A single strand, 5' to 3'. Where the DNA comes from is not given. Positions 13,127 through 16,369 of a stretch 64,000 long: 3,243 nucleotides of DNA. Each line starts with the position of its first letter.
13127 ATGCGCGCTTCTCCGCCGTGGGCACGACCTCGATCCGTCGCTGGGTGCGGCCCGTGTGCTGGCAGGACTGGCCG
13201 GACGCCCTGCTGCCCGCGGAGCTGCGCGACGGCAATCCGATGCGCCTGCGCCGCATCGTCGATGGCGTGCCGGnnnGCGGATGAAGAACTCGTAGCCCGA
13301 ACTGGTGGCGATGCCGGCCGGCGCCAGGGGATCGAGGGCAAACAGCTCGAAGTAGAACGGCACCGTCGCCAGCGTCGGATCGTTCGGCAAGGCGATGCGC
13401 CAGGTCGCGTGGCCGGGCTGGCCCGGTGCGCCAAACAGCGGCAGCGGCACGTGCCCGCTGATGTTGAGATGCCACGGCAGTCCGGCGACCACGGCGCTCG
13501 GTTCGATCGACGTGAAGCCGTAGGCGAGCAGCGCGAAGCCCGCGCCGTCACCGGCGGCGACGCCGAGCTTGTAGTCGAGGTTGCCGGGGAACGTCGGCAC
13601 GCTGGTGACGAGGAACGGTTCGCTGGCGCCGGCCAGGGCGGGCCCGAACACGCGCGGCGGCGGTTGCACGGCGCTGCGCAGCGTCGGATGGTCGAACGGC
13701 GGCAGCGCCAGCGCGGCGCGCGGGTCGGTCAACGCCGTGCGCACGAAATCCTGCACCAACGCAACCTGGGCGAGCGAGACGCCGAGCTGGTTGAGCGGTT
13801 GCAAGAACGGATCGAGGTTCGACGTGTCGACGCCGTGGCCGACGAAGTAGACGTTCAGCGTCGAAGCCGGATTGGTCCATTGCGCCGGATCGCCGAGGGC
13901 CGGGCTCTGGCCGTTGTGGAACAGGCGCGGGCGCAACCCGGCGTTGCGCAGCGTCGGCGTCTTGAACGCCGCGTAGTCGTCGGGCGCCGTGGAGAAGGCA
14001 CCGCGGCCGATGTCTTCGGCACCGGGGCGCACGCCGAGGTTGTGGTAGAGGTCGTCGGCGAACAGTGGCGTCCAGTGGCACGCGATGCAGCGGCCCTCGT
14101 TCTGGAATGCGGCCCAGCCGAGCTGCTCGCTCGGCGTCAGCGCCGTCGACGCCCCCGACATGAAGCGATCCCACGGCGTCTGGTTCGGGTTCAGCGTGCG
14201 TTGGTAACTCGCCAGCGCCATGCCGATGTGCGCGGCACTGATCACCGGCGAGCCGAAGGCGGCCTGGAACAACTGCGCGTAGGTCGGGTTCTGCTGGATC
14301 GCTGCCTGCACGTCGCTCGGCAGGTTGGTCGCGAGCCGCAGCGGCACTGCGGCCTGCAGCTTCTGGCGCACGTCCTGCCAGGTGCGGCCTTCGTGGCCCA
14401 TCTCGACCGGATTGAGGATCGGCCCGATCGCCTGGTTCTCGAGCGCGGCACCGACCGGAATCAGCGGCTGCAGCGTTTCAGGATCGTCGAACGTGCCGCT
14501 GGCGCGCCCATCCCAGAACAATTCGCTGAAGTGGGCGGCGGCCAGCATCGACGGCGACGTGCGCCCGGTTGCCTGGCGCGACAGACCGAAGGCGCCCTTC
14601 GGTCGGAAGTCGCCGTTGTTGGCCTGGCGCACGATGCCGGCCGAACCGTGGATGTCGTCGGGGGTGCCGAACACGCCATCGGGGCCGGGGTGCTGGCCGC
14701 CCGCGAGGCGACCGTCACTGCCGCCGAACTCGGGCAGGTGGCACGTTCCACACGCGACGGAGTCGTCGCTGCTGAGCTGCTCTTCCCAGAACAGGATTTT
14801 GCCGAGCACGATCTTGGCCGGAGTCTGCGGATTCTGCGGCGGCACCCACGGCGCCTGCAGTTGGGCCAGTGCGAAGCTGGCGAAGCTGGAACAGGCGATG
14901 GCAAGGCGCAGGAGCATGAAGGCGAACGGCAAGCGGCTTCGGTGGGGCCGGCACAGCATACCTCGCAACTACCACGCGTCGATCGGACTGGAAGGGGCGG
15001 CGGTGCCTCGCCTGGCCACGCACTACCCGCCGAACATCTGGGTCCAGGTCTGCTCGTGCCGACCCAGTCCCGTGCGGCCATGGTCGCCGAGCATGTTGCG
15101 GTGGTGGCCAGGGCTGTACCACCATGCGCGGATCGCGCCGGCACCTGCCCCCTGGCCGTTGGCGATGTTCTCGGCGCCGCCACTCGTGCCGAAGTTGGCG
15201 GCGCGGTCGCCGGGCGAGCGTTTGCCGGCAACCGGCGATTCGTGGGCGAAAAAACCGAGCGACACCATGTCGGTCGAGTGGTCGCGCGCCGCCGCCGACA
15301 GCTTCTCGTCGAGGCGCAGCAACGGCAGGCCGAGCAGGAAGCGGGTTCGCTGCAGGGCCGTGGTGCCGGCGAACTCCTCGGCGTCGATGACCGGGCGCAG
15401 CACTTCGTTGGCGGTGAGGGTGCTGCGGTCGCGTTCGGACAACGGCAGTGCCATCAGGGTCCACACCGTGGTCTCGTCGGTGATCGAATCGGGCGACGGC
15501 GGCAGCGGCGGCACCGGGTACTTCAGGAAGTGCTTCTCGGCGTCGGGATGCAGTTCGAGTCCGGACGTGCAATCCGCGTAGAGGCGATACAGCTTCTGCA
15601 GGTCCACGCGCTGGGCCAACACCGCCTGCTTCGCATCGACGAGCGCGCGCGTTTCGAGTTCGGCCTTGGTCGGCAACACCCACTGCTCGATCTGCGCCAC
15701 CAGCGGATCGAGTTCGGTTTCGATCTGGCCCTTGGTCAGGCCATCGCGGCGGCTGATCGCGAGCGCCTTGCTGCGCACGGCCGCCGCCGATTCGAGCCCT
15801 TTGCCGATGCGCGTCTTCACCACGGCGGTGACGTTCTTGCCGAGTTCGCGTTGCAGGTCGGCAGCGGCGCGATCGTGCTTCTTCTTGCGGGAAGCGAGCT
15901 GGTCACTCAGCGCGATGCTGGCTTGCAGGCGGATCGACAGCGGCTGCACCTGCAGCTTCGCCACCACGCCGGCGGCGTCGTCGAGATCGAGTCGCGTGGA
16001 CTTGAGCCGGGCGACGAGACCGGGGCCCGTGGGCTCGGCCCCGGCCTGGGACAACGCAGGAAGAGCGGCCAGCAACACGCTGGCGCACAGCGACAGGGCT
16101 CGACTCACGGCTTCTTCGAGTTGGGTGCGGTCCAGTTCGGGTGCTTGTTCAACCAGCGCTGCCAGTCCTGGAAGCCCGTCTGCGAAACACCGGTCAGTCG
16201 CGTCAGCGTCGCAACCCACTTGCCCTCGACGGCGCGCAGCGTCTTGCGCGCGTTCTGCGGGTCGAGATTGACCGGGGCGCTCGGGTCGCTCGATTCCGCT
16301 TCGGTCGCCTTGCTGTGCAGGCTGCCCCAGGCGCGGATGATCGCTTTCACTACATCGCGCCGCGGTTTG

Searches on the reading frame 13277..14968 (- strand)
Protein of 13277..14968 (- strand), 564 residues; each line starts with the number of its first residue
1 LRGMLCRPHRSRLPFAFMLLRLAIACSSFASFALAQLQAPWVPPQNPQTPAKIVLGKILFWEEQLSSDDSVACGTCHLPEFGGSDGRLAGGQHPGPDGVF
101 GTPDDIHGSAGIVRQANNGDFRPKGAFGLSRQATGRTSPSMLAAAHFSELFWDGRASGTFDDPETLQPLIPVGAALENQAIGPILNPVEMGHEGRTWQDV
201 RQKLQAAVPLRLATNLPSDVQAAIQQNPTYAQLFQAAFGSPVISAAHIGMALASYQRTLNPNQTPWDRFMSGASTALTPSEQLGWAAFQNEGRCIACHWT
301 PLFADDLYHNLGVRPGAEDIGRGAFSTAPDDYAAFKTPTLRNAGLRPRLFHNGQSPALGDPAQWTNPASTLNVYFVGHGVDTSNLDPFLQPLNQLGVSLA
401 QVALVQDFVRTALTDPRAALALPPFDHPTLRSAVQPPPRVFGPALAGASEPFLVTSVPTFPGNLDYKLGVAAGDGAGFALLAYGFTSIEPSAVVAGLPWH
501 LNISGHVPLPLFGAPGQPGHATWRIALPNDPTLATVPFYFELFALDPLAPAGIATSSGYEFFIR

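Call 84: search_protein_families(library=pfam, proteins=[window:13277-14968:-], max_evalue=0.001)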
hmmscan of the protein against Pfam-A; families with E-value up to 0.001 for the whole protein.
window:13277-14968:- (564 aa): 1 family
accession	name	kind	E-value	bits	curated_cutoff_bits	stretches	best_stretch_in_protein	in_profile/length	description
PF03150.19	CCP_MauG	-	1.2e-36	127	25.6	1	51-273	2-147/149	Di-haem cytochrome c peroxidase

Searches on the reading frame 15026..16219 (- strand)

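Call 84: search_protein_families(library=pfam, proteins=[window:15026-16219:-], max_evalue=0.001)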
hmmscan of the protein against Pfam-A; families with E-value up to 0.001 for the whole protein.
window:15026-16219:- (398 aa): 1 family
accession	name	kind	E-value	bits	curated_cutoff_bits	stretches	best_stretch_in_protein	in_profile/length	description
PF00188.32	CAP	-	8.2e-10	40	21.1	1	296-390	11-105/117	Cysteine-rich secretory protein family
